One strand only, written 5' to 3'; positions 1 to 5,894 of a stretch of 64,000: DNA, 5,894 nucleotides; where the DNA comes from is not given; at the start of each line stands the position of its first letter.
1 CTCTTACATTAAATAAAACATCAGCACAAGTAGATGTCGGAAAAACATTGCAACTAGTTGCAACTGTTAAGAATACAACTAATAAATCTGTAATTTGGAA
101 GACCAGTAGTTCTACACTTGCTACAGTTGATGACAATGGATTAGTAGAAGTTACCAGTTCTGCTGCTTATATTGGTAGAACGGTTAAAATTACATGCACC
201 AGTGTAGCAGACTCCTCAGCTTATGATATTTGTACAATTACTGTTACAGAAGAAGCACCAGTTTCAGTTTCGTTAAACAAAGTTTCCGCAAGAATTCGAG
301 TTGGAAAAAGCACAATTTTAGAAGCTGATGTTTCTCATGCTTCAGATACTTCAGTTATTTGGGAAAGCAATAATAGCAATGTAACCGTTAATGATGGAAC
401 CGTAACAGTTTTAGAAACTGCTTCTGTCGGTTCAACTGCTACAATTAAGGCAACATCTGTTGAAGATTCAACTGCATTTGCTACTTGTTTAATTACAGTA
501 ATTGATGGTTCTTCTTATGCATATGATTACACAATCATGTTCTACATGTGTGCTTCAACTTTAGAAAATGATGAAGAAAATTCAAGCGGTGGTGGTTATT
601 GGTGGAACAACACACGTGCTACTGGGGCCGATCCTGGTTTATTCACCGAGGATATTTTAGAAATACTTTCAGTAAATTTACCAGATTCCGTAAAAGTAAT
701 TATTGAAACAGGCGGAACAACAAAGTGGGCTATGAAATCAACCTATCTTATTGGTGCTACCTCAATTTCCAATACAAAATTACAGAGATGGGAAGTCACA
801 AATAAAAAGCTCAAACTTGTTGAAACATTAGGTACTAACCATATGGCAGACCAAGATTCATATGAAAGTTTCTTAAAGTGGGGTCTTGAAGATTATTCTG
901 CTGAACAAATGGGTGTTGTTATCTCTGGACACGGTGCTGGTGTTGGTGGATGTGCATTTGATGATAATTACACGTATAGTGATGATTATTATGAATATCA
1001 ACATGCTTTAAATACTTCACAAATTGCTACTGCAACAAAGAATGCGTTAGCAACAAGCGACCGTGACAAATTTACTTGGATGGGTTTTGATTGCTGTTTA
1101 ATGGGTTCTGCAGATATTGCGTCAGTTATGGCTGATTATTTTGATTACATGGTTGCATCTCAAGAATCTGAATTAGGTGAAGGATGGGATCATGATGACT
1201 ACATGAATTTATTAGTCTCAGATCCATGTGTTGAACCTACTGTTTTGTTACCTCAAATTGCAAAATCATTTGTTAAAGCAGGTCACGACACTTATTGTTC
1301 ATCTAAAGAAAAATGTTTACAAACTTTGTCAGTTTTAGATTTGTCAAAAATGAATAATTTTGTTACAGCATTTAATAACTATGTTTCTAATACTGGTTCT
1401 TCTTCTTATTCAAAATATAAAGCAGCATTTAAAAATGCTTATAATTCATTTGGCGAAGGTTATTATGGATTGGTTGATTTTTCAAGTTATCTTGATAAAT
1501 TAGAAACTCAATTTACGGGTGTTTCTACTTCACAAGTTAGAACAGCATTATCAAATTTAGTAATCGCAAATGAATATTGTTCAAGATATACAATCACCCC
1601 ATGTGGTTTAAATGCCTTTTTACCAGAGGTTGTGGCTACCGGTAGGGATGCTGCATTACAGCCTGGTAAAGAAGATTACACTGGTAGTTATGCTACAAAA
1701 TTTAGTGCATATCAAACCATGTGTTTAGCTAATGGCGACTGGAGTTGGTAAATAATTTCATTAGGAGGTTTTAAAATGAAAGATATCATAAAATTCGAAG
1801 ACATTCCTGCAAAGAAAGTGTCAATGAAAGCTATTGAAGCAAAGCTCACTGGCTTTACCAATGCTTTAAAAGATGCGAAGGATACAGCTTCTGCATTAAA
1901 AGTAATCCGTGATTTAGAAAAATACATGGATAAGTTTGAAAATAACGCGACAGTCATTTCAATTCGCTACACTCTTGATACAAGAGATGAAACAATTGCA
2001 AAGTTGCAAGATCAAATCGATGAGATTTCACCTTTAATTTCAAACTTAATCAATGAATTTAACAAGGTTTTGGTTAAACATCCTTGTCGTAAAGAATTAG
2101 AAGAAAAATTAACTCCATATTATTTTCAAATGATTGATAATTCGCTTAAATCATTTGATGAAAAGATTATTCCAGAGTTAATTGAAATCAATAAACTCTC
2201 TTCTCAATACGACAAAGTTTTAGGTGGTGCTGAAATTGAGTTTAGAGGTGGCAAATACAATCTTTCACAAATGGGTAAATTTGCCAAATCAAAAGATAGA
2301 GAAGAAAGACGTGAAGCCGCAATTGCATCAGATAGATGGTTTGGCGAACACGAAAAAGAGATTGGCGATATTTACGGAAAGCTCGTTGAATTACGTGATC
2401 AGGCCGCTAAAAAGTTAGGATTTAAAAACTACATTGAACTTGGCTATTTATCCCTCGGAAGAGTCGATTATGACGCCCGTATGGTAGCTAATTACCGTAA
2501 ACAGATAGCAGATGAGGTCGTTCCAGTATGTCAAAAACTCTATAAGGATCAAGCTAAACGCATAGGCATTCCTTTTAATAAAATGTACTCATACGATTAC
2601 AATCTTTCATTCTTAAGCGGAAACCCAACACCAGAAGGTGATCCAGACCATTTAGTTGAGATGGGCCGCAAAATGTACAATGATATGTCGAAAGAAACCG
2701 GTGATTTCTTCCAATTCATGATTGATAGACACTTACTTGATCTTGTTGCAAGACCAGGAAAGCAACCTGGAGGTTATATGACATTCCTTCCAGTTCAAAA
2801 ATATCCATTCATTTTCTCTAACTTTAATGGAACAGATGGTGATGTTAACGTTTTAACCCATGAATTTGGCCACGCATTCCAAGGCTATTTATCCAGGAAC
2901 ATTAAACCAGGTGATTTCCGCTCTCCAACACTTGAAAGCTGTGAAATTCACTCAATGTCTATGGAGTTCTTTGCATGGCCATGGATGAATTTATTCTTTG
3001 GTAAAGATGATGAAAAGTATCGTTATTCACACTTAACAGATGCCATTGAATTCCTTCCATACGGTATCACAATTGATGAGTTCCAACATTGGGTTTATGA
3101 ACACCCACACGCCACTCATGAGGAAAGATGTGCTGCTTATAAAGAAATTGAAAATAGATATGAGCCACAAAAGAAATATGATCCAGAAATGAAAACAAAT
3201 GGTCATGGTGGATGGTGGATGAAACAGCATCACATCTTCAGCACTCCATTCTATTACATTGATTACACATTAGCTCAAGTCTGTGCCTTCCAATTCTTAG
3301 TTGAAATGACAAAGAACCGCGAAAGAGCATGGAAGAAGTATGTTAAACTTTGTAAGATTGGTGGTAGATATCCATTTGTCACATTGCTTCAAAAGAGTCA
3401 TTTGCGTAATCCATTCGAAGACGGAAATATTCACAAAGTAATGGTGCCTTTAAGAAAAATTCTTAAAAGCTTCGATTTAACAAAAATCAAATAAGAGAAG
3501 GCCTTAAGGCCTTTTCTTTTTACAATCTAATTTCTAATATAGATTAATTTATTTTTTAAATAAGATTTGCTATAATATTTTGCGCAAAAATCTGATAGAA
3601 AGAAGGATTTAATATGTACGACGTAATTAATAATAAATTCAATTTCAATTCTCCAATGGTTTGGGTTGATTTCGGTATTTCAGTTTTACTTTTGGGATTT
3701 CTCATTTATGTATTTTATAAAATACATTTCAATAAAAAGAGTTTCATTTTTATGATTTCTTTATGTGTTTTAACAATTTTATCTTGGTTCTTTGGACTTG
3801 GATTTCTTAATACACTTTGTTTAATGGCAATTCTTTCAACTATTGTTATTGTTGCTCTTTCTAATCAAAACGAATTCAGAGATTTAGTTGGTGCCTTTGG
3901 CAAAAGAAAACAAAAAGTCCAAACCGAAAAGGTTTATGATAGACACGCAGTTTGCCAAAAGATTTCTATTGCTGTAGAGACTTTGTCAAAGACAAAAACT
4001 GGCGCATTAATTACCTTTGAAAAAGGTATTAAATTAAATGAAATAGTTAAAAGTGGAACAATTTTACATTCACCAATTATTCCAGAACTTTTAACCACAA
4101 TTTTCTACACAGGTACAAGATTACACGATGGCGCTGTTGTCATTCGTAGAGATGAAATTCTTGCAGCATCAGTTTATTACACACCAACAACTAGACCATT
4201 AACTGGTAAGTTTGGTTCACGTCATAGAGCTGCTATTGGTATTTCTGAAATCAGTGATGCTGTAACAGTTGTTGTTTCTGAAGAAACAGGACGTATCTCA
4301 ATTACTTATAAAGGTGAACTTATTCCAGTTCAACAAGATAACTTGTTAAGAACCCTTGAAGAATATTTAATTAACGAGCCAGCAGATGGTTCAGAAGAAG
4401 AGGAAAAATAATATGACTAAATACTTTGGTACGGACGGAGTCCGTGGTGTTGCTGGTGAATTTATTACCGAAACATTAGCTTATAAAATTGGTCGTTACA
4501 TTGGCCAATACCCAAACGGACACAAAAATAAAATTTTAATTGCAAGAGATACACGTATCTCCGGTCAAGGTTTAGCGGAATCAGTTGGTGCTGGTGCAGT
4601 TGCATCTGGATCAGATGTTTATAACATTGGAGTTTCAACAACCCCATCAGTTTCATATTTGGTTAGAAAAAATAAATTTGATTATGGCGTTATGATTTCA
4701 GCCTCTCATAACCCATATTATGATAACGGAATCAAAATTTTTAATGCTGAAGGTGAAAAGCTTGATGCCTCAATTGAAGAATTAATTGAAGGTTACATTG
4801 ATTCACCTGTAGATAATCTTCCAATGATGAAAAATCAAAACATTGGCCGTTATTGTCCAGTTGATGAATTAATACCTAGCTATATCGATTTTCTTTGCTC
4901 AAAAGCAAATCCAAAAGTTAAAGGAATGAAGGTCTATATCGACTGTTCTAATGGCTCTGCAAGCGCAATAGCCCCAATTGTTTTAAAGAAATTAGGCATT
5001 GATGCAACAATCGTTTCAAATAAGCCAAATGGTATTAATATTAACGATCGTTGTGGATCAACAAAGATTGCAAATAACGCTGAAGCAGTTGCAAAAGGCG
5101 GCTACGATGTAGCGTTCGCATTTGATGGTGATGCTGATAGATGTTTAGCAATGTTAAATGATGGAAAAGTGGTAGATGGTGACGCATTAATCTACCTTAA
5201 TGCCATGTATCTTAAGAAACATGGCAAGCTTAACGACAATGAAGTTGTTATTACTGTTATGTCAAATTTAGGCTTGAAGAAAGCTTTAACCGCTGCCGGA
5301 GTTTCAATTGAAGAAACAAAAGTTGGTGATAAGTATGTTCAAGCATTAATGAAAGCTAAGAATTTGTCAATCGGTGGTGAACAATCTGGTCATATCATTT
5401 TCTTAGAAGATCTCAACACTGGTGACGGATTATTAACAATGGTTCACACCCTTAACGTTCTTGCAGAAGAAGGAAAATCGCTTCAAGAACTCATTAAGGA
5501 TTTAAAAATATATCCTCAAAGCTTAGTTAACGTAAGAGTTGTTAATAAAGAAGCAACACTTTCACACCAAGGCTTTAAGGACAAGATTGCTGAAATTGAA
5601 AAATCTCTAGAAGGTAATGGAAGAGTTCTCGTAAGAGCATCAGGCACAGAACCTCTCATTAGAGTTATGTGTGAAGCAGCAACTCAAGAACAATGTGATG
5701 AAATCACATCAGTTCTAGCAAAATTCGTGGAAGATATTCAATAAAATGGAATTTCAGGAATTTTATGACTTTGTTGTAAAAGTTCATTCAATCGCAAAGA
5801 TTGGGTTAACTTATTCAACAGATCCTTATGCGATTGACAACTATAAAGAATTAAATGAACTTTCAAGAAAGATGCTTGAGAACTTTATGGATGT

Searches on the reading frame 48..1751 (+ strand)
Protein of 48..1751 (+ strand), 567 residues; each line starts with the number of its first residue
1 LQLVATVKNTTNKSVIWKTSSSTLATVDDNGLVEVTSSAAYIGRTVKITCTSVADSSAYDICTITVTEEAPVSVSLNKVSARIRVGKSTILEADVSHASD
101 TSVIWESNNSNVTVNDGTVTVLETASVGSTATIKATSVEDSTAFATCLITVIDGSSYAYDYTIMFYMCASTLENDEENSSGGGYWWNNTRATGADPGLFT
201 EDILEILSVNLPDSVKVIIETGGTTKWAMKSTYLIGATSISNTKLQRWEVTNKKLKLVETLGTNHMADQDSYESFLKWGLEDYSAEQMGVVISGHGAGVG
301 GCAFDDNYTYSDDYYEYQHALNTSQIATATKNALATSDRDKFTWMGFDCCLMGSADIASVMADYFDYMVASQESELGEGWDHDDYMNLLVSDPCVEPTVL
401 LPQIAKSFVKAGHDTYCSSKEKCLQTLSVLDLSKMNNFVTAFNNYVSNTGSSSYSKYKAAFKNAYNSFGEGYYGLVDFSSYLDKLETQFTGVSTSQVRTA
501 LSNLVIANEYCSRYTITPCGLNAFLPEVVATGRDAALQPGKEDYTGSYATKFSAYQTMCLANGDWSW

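Call 69: search_protein_families(library=pfam, proteins=[window:48-1751:+], max_evalue=0.00001)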
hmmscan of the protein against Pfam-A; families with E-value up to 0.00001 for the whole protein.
window:48-1751:+ (567 aa): 1 family
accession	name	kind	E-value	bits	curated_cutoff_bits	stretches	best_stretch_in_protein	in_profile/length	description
PF03415.19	Peptidase_C11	-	3e-26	93.3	25.8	1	201-510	15-308/359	Clostripain family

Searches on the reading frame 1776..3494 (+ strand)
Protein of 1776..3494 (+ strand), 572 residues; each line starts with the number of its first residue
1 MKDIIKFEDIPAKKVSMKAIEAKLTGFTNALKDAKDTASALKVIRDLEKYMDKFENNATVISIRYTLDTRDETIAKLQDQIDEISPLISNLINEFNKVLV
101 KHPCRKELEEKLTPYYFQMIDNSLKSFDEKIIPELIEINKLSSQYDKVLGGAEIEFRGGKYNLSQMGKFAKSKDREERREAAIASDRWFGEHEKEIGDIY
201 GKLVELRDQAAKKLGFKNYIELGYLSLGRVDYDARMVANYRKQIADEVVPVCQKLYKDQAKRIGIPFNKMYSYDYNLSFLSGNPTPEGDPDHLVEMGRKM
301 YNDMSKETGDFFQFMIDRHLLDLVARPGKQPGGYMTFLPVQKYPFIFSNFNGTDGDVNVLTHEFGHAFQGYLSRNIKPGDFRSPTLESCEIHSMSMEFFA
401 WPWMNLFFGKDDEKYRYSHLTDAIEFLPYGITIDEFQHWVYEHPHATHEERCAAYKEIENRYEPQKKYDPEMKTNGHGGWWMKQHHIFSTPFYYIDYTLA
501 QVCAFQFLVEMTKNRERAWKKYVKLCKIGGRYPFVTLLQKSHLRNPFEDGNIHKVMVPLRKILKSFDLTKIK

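Call 69: search_protein_families(library=pfam, proteins=[window:1776-3494:+], max_evalue=0.00001)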
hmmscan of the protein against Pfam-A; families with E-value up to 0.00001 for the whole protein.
window:1776-3494:+ (572 aa): 2 families
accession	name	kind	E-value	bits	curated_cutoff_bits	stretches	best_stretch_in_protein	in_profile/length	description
PF01432.26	Peptidase_M3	-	9.8e-26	91.5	27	1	316-550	184-450/457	Peptidase family M3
PF01401.24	Peptidase_M2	-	6e-06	25.6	23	0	35-256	2-213/581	Angiotensin-converting enzyme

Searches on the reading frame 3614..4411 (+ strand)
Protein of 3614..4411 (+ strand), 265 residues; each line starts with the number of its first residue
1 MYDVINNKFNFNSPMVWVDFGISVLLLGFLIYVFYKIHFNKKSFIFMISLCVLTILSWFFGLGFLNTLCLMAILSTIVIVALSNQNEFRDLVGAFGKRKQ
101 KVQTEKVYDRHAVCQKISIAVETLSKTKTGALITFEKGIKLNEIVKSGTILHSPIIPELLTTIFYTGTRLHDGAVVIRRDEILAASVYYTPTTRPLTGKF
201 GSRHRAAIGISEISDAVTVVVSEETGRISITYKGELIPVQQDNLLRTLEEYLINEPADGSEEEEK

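Call 69: search_protein_families(library=pfam, proteins=[window:3614-4411:+], max_evalue=0.00001)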
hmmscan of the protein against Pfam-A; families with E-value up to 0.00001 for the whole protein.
window:3614-4411:+ (265 aa): 1 family
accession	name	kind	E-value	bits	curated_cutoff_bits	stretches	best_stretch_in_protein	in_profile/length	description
PF02457.21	DAC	-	1.7e-36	124.9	27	1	119-235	2-118/119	DisA bacterial checkpoint controller nucleotide-binding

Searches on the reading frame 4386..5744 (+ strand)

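Call 69: search_protein_families(library=pfam, proteins=[window:4386-5744:+], max_evalue=0.00001)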
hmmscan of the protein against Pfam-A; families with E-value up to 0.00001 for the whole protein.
window:4386-5744:+ (452 aa): 4 families
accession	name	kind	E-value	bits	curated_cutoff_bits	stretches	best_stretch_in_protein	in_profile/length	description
PF02878.22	PGM_PMM_I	-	8.7e-39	132.8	22.5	1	12-139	2-132/138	Phosphoglucomutase/phosphomannomutase, alpha/beta/alpha domain I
PF02880.22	PGM_PMM_III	-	5.8e-34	117.1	20.7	1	264-373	1-111/115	Phosphoglucomutase/phosphomannomutase, alpha/beta/alpha domain III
PF00408.26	PGM_PMM_IV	-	1.5e-18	67.1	23.1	1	380-441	1-62/68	Phosphoglucomutase/phosphomannomutase, C-terminal domain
PF02879.22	PGM_PMM_II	-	3.6e-14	53.6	29.3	1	165-260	2-103/103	Phosphoglucomutase/phosphomannomutase, alpha/beta/alpha domain II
